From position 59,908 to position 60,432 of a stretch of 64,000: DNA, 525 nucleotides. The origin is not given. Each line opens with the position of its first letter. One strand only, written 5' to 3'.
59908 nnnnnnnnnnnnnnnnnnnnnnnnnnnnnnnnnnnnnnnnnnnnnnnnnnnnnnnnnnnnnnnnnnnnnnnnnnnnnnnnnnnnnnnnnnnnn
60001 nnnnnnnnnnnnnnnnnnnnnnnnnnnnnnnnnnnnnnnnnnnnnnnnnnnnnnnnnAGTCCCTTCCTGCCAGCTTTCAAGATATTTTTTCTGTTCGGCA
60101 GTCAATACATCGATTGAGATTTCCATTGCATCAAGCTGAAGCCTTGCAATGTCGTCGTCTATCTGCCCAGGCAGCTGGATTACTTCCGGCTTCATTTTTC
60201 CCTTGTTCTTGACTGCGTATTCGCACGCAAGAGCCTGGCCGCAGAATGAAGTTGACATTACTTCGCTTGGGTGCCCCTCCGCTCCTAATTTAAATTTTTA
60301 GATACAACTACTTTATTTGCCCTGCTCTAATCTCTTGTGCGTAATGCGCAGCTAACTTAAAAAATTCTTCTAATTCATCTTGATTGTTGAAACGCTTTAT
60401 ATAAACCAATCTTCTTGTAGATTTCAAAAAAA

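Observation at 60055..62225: Free-standing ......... homing-endonuclease cassette inserted into the 3' end of ahcY, bringing its own replacement 3' end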

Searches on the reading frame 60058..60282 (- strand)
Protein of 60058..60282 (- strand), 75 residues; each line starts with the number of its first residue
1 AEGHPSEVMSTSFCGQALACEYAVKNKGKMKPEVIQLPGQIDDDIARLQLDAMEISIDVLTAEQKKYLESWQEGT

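Call 37: find_homologous_proteins(query=window:60058-60282:-, max_evalue=0.00001)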
Query seq(75 aa) (75 aa): 142 proteins with E <= 0.00001 among 145 candidates; the best 120 are listed.
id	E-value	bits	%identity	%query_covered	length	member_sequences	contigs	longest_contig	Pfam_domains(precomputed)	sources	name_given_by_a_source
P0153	2.7e-36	140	100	89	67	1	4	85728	PF05221.24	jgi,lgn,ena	-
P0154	1.7e-32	128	90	93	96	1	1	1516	PF05221.24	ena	-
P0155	1.1e-31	126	80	100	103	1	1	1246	PF05221.24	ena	-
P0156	1.1e-31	126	80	100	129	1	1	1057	PF00670.28,PF05221.24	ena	-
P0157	1.3e-31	125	81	100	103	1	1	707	PF05221.24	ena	-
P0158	5.0e-31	123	77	100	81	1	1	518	PF05221.24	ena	-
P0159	3.5e-30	121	79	100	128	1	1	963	PF05221.24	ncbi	-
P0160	4.6e-30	120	80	100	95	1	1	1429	PF05221.24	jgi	jgi:adenosylhomocysteinase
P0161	5.1e-30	120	77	100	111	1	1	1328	PF00670.28,PF05221.24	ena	-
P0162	7.4e-30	120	77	100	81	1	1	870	PF05221.24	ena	-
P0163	2.1e-29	118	76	100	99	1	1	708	PF05221.24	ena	-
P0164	2.2e-29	118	79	100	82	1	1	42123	PF05221.24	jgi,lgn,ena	jgi:adenosylhomocysteinase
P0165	3.2e-29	118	77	100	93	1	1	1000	PF05221.24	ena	-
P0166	4.7e-29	117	76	100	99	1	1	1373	PF05221.24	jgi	-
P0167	4.7e-29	117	76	100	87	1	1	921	PF05221.24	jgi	-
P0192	3.9e-27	111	70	99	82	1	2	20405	PF05221.24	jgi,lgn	-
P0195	4.8e-27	111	78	89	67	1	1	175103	PF05221.24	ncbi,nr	ncbi:adenosylhomocysteinase [Candidatus Woesearchaeota archaeon]|nr:adenosylhomocysteinase [Candidat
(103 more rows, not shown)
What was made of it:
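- The other orphan loci were found with an S-type query (call 37), so 'orphans are S-type' is biased.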

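Call 40: find_encoding_contigs(protein=P0195, flank=7000, max_places=2)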
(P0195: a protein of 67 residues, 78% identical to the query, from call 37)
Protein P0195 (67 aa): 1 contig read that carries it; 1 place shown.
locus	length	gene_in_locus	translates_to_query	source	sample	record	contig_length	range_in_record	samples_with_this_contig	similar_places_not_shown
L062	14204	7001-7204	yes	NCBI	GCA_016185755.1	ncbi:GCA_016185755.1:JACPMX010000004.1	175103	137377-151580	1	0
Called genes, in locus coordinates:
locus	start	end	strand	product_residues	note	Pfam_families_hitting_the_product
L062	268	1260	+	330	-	PF13091:PLDc_2, PF07894:SACK1 (faint), PF00614:PLDc (faint), PF13091:PLDc_2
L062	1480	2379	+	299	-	PF00294:PfkB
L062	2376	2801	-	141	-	PF13404:HTH_AsnC-type, PF13412:HTH_24, PF01037:AsnC_trans_reg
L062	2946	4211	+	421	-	PF05221:AdoHcyase, PF00670:AdoHcyase_NAD, PF02826:2-Hacid_dh_C, PF07991:KARI_N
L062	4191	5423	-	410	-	PF04471:Mrr_cat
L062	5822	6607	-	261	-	-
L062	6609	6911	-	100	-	-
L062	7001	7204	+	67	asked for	PF05221:AdoHcyase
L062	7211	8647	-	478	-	PF17963:Big_9 (weak)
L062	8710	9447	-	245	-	PF03796:DnaB_C (weak), PF06745:ATPase, PF13481:AAA_25 (weak), PF07088:GvpD_P-loop (weak)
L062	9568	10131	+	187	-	PF24336:DUF7504, PF06745:ATPase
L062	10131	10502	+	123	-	-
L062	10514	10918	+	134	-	-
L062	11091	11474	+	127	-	-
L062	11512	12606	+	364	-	-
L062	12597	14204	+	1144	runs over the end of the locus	PF13385:Laminin_G_3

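Call 41: find_encoding_contigs(protein=P0164, flank=7000, max_places=2)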
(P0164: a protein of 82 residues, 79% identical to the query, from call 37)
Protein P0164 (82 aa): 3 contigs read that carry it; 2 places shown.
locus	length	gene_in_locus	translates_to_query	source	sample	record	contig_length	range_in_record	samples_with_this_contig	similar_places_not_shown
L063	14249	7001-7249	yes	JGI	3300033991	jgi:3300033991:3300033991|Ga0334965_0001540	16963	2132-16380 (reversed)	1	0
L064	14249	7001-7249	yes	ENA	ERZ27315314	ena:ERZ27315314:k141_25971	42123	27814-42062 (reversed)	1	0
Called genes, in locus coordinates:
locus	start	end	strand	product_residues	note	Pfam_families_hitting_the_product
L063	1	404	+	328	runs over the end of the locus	PF12840:HTH_20 (faint), PF13404:HTH_AsnC-type, PF13412:HTH_24, PF01037:AsnC_trans_reg (faint), PF13404:HTH_AsnC-type, PF13412:HTH_24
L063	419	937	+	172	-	-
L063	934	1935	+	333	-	PF13091:PLDc_2, PF00614:PLDc (faint), PF13091:PLDc_2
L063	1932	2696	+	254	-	PF05116:S6PP (weak), PF08282:Hydrolase_3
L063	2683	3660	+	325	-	PF00294:PfkB, PF08543:Phos_pyr_kin (weak)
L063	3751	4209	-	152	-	PF13404:HTH_AsnC-type, PF13412:HTH_24, PF01037:AsnC_trans_reg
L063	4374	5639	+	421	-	PF05221:AdoHcyase, PF02826:2-Hacid_dh_C, PF00670:AdoHcyase_NAD, PF07991:KARI_N (weak)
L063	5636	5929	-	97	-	-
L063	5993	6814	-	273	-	-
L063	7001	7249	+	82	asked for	PF05221:AdoHcyase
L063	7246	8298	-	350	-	PF01966:HD (weak)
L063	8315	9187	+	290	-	PF01875:Memo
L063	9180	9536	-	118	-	PF13662:Toprim_4 (weak)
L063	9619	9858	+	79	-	PF02643:DUF192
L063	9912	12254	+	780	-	PF01326:PPDK_N, PF00391:PEP-utilizers, PF02896:PEP-utilizers_C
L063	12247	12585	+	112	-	-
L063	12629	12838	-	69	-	-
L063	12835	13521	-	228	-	PF00588:SpoU_methylase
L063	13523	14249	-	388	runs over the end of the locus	PF02163:Peptidase_M50, PF13180:PDZ_2, PF00595:PDZ (weak), PF17820:PDZ_6 (weak)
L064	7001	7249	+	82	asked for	PF05221:AdoHcyase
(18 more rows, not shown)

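Call 44: search_protein_families(library=pfam, proteins=[L062:4191-5423:-, L062:5822-6607:-, L062:6609-6911:-, L063:5993-6814:-, L063:5636-5929:-], max_evalue=1)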
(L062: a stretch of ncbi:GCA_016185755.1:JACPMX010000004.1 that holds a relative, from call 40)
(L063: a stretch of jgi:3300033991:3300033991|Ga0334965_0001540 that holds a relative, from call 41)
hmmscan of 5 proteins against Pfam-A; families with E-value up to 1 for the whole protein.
L062:4191-5423:- (410 aa): 5 families
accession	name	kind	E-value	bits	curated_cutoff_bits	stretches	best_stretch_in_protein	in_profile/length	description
PF04471.18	Mrr_cat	-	3.5e-09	37.2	21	1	218-305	5-89/115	Restriction endonuclease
PF22722.2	NA-iREase1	-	0.0048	17.3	27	1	225-305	4-80/106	NACHT-associated inactive Restriction Endonuclease 1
PF13020.12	NOV_C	-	0.0089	16.5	22.1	1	219-285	2-67/91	Protein NO VEIN, C-terminal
PF12563.13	Hemolysin_N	-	0.015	15.2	22.5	1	75-171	69-158/192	Hemolytic toxin N terminal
PF13156.12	Mrr_cat_2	-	0.078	13.3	22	1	253-306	33-87/127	Restriction endonuclease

L062:5822-6607:- (261 aa): 1 family
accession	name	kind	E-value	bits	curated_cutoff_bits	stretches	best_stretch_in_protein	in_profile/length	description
PF08774.17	VRR_NUC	-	0.019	15.5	23.8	1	193-231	62-104/116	VRR-NUC domain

L062:6609-6911:- (100 aa): 3 families
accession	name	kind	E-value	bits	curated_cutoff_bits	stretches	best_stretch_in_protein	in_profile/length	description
PF12441.14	CopG_antitoxin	-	0.0023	19.1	28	1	6-41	41-76/79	CopG antitoxin of type II toxin-antitoxin system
PF01402.27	RHH_1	-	0.01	16.2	20.5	1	10-41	2-33/39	Ribbon-helix-helix protein, copG family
PF12918.12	TcdB_N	-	0.025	15.3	27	1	51-85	4-38/66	TcdB toxin N-terminal helical domain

L063:5993-6814:- (273 aa): 4 families
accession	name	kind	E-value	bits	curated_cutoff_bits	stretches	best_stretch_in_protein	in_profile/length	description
PF13020.12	NOV_C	-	0.00033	21.1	22.1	1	206-271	2-66/91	Protein NO VEIN, C-terminal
PF04471.18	Mrr_cat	-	0.0028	18.2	21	1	207-260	7-59/115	Restriction endonuclease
PF18796.6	LPD1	-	0.022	15.3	27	1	80-110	47-76/78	Large polyvalent protein-associated domain 1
PF18780.6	HNH_repeat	-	0.031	15.1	26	0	71-104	3-44/54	Homing endonuclease associated repeat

L063:5636-5929:- (97 aa): 1 family
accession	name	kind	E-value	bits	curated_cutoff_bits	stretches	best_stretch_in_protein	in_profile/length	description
PF21087.2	Glyco_hydro_134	-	0.2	12.5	27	1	9-47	104-141/148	Glycosyl hydrolase family 134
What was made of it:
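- Cargo at that junction is a nuclease each time ahcY is present: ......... here, an Mrr_cat PD-(D/E)xK protein in L062 and L063 (Pfam 3.5e-9, call 44).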

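Call 45: search_protein_families(library=padloc, proteins=[L062:4191-5423:-, L062:5822-6607:-, L062:6609-6911:-], max_evalue=0.1)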
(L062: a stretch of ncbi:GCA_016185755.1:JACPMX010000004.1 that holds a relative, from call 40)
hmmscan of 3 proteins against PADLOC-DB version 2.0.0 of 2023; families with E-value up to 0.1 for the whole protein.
L062:4191-5423:- (410 aa): 2 families
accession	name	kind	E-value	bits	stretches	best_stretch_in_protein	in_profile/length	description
PDLC04806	PDC-S02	-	0.00059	17.2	1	219-325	187-300/324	-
PDLC03657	mREase_IV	-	0.0014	16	1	262-324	222-290/317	Type IV methyl-directed restriction enzyme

L062:5822-6607:- (261 aa): 0 families

L062:6609-6911:- (100 aa): 0 families

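Call 50: find_encoding_contigs(protein=P0192, flank=8000, max_places=2)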
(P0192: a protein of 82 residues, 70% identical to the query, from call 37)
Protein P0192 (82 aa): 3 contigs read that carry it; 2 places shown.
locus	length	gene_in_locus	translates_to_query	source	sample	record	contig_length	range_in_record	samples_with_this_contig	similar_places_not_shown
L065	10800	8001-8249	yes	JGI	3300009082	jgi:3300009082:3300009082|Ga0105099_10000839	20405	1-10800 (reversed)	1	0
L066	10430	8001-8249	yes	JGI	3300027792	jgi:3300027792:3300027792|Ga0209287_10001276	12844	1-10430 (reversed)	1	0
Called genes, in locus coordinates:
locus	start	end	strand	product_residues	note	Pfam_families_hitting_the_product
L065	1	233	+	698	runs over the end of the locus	PF03477:ATP-cone, PF00317:Ribonuc_red_lgN, PF02867:Ribonuc_red_lgC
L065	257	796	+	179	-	PF02572:CobA_CobO_BtuR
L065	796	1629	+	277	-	PF01261:AP_endonuc_2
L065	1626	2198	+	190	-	PF01066:CDP-OH_P_transf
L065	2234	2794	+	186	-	PF01066:CDP-OH_P_transf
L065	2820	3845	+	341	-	PF01073:3Beta_HSD, PF01370:Epimerase, PF02719:Polysacc_synt_2, PF13460:NAD_binding_10, PF16363:GDP_Man_Dehyd, PF07993:NAD_binding_4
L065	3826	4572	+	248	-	PF00106:adh_short, PF08659:KR, PF13561:adh_short_C2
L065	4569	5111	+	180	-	PF09335:VTT_dom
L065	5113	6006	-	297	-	PF02811:PHP, PF13263:PHP_C (weak)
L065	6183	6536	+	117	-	-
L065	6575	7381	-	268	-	PF00730:HhH-GPD, PF00633:HHH (weak)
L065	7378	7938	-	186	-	PF02643:DUF192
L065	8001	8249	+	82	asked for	PF05221:AdoHcyase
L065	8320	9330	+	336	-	PF13273:DUF4064 (weak)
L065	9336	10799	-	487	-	?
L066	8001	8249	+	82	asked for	PF05221:AdoHcyase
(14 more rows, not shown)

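Call 81: search_protein_families(library=phrogs, proteins=[L062:4191-5423:-, L062:5822-6607:-], max_evalue=0.01)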
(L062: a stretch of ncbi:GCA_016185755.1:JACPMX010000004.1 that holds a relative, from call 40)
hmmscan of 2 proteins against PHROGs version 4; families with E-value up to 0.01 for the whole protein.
L062:4191-5423:- (410 aa): 0 families

L062:5822-6607:- (261 aa): 0 families
